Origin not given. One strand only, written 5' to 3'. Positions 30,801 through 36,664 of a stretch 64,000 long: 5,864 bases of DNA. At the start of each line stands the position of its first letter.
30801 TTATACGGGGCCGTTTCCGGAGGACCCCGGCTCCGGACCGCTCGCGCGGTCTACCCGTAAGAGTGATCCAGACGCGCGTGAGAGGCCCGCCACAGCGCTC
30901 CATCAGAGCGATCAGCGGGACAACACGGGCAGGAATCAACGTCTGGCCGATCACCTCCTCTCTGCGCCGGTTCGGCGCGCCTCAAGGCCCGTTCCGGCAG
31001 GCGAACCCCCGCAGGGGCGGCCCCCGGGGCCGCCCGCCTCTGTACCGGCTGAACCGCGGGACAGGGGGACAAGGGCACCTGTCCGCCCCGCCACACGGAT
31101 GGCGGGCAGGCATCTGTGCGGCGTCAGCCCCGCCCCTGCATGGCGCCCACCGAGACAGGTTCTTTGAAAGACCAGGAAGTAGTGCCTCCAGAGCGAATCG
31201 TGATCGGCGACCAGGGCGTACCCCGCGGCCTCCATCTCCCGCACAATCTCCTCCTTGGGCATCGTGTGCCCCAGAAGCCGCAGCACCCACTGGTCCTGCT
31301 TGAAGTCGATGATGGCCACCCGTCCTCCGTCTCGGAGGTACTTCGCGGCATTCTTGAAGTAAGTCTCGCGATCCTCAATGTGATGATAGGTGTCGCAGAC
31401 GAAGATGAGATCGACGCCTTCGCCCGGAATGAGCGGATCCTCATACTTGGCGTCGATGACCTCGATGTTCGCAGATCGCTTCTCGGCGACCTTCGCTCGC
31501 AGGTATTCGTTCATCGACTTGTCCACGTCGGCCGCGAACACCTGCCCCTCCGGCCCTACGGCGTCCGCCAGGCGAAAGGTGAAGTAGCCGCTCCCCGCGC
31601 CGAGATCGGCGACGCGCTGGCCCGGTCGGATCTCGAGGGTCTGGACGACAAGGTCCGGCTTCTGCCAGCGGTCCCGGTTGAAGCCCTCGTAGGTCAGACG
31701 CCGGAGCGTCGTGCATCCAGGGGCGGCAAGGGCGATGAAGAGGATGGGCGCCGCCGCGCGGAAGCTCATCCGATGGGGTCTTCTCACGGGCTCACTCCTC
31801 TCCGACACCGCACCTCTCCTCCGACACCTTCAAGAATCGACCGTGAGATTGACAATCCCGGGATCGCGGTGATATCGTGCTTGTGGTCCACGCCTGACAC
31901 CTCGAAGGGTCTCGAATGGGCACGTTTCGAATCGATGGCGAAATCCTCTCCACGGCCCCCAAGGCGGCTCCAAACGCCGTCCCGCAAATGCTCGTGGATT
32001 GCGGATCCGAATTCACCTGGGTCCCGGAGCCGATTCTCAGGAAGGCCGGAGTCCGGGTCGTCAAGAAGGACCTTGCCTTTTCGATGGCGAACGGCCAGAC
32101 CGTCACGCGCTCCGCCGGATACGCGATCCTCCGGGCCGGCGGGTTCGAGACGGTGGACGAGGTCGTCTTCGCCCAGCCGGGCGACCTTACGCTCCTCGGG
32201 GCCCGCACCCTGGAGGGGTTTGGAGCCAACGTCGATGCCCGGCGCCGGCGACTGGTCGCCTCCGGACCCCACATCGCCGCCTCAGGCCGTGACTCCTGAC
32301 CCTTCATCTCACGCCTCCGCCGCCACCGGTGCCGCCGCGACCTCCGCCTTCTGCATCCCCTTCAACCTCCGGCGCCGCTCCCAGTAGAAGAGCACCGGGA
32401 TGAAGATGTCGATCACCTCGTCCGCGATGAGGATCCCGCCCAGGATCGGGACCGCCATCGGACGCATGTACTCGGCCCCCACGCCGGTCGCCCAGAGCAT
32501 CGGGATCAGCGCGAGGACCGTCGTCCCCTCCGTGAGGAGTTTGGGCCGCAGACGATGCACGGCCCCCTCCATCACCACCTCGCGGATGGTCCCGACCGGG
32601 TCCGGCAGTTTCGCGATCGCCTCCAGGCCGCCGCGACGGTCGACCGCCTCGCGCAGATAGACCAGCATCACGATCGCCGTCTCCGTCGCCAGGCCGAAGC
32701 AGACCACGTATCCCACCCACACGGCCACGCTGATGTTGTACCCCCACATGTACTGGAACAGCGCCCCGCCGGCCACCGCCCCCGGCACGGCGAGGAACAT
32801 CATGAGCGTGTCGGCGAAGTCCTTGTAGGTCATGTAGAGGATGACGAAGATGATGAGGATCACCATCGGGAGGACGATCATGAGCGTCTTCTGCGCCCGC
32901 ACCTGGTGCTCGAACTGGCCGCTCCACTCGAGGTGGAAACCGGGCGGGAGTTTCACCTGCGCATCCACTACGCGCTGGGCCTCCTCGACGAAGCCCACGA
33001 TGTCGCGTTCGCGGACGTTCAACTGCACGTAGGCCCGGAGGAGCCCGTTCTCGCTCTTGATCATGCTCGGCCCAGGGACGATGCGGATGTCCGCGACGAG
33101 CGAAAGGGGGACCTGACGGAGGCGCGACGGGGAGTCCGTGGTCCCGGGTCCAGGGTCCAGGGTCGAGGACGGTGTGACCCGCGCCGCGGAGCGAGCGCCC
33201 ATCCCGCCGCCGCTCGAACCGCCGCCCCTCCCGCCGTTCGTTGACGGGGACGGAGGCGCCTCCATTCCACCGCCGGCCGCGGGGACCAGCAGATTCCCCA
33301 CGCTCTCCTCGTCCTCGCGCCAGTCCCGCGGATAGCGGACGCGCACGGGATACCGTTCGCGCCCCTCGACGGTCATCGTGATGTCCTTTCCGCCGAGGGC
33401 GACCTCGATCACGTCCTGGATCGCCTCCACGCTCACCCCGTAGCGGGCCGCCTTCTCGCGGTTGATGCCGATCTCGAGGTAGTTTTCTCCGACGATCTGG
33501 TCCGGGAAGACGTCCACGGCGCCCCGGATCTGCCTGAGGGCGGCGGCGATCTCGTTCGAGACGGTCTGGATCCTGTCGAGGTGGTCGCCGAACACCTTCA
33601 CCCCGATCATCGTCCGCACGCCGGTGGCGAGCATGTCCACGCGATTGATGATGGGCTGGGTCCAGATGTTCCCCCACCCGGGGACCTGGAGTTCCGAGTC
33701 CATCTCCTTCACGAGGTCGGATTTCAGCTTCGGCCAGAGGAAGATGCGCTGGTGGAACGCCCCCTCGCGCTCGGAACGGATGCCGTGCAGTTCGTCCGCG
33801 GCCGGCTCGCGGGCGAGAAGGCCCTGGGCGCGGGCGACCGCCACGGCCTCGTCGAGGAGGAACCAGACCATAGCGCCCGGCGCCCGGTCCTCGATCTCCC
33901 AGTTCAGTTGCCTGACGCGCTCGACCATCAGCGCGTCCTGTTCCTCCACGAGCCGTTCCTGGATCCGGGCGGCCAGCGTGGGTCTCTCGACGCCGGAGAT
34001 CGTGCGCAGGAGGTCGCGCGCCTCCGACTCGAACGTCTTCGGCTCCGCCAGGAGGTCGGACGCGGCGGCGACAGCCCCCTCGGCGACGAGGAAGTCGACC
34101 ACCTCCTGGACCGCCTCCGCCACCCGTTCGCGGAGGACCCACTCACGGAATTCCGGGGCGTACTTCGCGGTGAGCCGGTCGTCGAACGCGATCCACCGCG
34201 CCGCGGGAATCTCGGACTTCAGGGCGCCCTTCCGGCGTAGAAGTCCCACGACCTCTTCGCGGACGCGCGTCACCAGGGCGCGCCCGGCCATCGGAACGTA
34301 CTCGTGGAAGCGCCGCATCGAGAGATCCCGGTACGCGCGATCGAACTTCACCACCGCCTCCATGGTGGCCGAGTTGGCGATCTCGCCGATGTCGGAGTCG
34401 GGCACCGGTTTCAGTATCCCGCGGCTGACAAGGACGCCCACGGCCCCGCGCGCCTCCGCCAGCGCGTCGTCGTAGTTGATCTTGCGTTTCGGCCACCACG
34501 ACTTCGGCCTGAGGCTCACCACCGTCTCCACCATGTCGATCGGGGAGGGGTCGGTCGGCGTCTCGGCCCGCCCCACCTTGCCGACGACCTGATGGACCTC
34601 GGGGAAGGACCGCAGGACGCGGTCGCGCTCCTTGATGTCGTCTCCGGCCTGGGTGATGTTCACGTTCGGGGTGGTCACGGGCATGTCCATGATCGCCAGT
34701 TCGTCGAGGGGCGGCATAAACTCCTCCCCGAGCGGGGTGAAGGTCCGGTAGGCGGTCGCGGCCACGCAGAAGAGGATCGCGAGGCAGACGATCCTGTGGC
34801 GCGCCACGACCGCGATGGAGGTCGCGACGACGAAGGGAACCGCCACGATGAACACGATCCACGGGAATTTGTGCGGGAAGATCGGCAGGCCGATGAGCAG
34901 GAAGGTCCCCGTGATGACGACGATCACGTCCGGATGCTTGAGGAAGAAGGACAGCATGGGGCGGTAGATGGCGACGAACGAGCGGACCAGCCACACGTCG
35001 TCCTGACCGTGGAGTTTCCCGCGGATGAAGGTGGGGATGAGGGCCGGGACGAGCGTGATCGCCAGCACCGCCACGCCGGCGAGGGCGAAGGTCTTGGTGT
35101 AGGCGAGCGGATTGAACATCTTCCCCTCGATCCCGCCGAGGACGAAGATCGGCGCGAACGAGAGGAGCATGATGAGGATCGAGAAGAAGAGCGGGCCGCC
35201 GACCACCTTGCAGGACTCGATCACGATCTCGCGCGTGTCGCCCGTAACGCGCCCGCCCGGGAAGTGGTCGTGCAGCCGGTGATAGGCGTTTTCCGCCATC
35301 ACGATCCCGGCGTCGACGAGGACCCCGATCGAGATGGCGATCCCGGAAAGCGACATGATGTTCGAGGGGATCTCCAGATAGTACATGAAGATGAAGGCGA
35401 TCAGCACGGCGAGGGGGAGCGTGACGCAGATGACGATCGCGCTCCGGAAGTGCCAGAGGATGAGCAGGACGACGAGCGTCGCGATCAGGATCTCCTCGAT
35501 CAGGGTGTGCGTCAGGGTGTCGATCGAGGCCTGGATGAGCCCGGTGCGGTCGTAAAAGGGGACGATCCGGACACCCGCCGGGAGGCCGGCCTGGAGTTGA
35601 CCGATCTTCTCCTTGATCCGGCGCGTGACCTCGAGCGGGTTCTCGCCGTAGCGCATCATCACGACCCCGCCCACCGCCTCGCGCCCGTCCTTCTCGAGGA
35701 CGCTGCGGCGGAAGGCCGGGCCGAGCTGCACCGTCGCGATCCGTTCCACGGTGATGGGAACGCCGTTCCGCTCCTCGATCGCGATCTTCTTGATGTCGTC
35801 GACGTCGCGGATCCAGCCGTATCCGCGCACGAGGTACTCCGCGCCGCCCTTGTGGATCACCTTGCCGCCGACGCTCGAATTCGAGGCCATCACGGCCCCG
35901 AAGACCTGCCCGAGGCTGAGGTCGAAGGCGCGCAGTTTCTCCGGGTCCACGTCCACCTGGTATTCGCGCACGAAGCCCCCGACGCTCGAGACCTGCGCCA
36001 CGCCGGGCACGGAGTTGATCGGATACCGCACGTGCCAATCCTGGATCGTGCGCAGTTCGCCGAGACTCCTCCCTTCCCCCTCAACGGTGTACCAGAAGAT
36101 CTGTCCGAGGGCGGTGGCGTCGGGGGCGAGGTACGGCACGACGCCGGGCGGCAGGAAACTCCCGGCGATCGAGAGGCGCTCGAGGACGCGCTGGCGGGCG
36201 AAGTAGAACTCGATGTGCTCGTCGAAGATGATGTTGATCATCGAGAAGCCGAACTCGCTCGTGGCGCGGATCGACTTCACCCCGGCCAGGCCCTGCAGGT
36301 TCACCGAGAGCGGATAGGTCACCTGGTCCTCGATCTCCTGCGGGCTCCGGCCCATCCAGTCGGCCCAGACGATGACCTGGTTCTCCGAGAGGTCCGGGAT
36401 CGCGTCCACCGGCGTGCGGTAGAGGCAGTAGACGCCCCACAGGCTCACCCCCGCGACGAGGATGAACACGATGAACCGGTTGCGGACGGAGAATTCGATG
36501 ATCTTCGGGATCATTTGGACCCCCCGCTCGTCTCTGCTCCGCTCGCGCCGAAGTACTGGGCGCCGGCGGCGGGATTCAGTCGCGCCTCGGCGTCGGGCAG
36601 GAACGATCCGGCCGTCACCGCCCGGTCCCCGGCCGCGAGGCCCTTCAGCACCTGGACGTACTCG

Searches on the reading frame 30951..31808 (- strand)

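Call 34: search_protein_families(library=pfam, proteins=[window:30951-31808:-], max_evalue=0.001)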
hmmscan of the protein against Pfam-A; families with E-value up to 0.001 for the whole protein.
window:30951-31808:- (285 aa): 14 families
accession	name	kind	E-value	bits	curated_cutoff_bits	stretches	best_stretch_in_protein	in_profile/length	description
PF13847.12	Methyltransf_31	-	4.4e-16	59.3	27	1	61-184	2-127/145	Methyltransferase domain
PF13649.12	Methyltransf_25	-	7.5e-16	59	27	1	66-162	1-97/97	Methyltransferase domain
PF08242.18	Methyltransf_12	-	1.7e-14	54.8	30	1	68-164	2-98/98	Methyltransferase domain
PF08241.18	Methyltransf_11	-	4e-14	53.5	21.2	1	68-166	2-95/95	Methyltransferase domain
PF01209.24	Ubie_methyltran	-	1.8e-13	50.8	20.1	1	47-173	34-158/233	ubiE/COQ5 methyltransferase family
PF13489.12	Methyltransf_23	-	4.2e-09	36.8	27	1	53-199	12-161/164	Methyltransferase domain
PF01269.23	Fibrillarin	-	1.2e-07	31.5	27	1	55-166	64-174/227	Fibrillarin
PF13578.12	Methyltransf_24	-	8.5e-07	30.3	26.3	1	69-166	3-102/105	Methyltransferase domain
PF01135.25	PCMT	-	1.6e-06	28.5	20.3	1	54-119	65-130/210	Protein-L-isoaspartate(D-aspartate) O-methyltransferase (PCMT)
PF02353.26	CMAS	-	1.7e-06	28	27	1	48-166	48-164/273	Mycolic acid cyclopropane synthetase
PF05175.20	MTS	-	2.6e-06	27.6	23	1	53-168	22-140/170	Methyltransferase small domain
PF08704.16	GCD14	-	1.8e-05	25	26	1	53-103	31-81/247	tRNA methyltransferase complex GCD14 subunit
PF00398.26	RrnaAD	-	2.2e-05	24.1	24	1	54-119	22-82/263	Ribosomal RNA adenine dimethylase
PF01728.25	FtsJ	-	2.8e-05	24.6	24.1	1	60-140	19-99/181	FtsJ-like methyltransferase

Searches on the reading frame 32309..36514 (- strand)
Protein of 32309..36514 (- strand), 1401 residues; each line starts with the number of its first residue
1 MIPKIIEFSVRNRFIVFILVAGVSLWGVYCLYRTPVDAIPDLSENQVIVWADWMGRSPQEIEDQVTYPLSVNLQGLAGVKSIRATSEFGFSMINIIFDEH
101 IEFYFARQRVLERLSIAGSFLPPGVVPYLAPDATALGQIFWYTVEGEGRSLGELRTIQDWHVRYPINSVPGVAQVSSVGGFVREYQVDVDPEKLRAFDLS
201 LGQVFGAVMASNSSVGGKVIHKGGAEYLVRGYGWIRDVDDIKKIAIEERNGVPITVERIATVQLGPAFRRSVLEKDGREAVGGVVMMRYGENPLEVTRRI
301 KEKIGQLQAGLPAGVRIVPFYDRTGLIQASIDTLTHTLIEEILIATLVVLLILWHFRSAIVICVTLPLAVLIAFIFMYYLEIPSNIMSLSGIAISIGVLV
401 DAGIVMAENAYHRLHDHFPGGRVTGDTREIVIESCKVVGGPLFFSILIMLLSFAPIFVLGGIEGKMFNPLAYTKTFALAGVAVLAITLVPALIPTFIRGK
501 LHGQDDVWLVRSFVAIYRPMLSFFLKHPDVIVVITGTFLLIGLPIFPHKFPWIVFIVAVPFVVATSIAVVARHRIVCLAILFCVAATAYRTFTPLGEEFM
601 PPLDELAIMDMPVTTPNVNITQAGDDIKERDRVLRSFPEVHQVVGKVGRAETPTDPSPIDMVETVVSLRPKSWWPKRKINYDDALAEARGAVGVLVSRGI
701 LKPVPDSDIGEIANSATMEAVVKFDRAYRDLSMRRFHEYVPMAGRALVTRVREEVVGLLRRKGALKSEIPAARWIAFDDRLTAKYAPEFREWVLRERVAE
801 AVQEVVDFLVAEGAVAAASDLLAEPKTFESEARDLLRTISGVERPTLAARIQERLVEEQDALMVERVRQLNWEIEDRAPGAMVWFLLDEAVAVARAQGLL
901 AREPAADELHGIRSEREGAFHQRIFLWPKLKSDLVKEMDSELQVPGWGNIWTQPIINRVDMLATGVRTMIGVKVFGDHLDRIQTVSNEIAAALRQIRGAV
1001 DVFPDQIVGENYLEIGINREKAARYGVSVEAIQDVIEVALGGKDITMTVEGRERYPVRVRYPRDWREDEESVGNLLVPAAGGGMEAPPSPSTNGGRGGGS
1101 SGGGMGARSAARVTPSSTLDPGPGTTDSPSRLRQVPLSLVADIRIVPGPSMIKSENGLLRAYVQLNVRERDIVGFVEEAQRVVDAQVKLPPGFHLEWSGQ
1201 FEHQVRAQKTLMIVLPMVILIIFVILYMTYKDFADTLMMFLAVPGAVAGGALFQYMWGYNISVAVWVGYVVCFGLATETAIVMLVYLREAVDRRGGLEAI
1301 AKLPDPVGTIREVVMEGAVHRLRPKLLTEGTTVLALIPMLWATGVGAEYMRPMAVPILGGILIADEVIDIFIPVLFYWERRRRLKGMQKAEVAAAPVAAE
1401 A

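Call 34: search_protein_families(library=pfam, proteins=[window:32309-36514:-], max_evalue=0.001)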
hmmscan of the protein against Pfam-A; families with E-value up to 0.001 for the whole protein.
window:32309-36514:- (1401 aa): 1 family
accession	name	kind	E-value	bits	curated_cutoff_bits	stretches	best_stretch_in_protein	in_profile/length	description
PF00873.25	ACR_tran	-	5.5e-209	696.9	28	4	5-543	1-542/1021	AcrB/AcrD/AcrF family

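Call 37: search_solved_structures(query=window:32309-36514:-, max_evalue=1e-20, show_alignments=1)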
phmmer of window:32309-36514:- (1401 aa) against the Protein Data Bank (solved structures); distinct sequences matched with E-value up to 1e-20: 80 (the best 60 are shown).
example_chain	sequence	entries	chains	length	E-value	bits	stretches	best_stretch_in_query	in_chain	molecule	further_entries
3t51_A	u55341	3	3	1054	8e-235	785.5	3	1-538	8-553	Cation efflux system protein CusA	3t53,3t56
3k07_A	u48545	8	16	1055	8.1e-235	785.5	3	1-538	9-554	Cation efflux system protein cusA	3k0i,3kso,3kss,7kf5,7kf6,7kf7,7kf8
3ne5_A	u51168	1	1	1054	1.6e-234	784.6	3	4-538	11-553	Cation efflux system protein cusA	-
4dnr_A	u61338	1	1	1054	2.6e-234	783.8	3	1-538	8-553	Cation efflux system protein CusA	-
4dop_A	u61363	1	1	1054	4.8e-234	782.9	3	1-538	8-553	Cation efflux system protein CusA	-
4dnt_A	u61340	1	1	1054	1.2e-233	781.7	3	1-538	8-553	Cation efflux system protein CusA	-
4k0e_A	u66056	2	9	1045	1e-150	506.8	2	1-518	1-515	Heavy metal cation tricomponent efflux pump ZneA(CzcA-like)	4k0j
9j3d_J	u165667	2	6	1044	7.6e-52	179.2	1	9-537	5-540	Efflux pump membrane transporter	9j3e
5t0o_A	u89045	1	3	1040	1.7e-50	174.8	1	15-503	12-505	CmeB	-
5lq3_A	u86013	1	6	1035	1.8e-50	174.7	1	15-503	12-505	CmeB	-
7b8p_A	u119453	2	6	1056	4.6e-50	173.3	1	7-547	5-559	Efflux pump membrane transporter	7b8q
6ows_A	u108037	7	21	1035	2.3e-49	171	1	7-547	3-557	Efflux pump membrane transporter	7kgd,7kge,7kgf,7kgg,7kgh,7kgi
7m4p_A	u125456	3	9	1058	3.5e-49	170.4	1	7-498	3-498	Efflux pump membrane transporter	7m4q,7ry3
9qpr_C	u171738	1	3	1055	3.6e-49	170.4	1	16-541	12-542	Multidrug resistance protein MdtF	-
9qps_A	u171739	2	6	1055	3.6e-49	170.4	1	16-541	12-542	Multidrug resistance protein MdtF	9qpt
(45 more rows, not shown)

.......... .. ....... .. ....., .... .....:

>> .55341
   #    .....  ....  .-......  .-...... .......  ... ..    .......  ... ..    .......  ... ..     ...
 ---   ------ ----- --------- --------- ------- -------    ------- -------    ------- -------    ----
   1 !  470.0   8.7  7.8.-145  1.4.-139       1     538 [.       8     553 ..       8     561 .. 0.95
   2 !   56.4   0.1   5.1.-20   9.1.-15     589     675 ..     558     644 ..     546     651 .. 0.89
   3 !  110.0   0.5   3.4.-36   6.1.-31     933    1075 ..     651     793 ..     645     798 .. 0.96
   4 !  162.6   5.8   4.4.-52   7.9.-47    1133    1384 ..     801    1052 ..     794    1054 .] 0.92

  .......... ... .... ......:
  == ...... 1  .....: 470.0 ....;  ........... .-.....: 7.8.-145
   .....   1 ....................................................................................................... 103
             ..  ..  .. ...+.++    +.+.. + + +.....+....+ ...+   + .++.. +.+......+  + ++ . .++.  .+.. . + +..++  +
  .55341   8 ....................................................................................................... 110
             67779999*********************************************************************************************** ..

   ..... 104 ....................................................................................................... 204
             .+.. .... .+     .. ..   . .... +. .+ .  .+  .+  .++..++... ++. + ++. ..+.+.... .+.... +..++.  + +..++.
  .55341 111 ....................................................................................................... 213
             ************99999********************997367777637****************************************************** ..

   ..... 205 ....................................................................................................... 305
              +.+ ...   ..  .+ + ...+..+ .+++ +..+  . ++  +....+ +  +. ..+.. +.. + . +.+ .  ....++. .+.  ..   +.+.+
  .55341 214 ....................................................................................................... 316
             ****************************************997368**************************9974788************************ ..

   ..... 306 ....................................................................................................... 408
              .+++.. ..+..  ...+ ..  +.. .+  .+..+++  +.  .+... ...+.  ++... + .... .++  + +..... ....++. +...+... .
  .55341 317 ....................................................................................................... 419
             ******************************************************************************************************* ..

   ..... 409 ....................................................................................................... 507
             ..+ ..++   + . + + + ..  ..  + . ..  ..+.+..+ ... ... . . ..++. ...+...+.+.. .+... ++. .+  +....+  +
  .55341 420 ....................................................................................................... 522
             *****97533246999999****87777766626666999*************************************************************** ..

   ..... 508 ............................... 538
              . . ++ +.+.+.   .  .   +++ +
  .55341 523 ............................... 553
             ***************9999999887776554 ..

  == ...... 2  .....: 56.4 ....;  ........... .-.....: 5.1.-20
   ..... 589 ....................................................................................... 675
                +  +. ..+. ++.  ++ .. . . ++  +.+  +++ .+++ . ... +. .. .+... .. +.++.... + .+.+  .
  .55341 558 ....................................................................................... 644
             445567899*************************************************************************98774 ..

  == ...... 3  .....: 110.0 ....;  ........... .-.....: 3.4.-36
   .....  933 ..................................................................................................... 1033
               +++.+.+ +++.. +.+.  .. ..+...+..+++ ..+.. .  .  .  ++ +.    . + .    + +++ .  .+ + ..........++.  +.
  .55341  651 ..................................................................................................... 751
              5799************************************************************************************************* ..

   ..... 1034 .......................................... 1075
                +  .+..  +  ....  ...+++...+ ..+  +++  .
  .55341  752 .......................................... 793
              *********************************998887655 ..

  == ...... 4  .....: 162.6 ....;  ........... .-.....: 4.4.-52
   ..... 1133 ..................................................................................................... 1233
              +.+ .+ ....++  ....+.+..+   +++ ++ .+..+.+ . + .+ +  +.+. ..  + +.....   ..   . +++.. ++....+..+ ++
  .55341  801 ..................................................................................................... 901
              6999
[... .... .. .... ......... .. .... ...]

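Call 65: search_protein_families(library=ncbifam, proteins=[window:32309-36514:-], max_evalue=0.00001)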
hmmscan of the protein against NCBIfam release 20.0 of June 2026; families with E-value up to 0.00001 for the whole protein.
window:32309-36514:- (1401 aa): 11 families
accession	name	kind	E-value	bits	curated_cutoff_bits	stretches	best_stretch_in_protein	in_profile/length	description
TIGR00914.1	2A0601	subfamily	9.8e-296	983.7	701.45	4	1-540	1-549/1051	CusA/CzcA family heavy metal efflux RND transporter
NF033617.1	RND_permease_2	subfamily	1.6e-112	377.3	1250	3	10-535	5-530/1009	multidrug efflux RND transporter permease subunit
NF000282.2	RND_permease_1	subfamily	2.4e-88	297.2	1250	2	19-648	14-611/1029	multidrug efflux RND transporter permease subunit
TIGR00915.1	2A0602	subfamily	1.7e-79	267.9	940.35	2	23-506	19-506/1050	efflux RND transporter permease subunit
NF007905.0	PRK10614.1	equivalog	1.3e-59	201.9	1774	2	17-505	15-498/1025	multidrug efflux RND transporter permease subunit MdtC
NF007133.0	PRK09579.1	equivalog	7.1e-56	189.4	1763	2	22-500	20-492/1017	multidrug efflux RND transporter permease subunit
NF007798.0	PRK10503.1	equivalog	2.2e-54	184.5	1584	2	18-533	25-541/1040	MdtB/MuxB family multidrug efflux RND transporter permease subunit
NF007842.1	PRK10555.1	equivalog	8.8e-52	176.1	1854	2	12-504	8-504/1036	multidrug efflux RND transporter permease AcrD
NF007131.0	PRK09577.1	equivalog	3.4e-49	167.4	1768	2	19-499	15-498/1045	multidrug efflux RND transporter permease subunit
NF000037.1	RND_perm_OqxB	exception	7e-44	149.9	2200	2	23-528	21-532/1050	multidrug efflux RND transporter permease subunit OqxB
NF011706.2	PRK15127.1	equivalog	2.5e-42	144.9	2150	2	16-505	12-505/1049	multidrug efflux RND transporter permease subunit AcrB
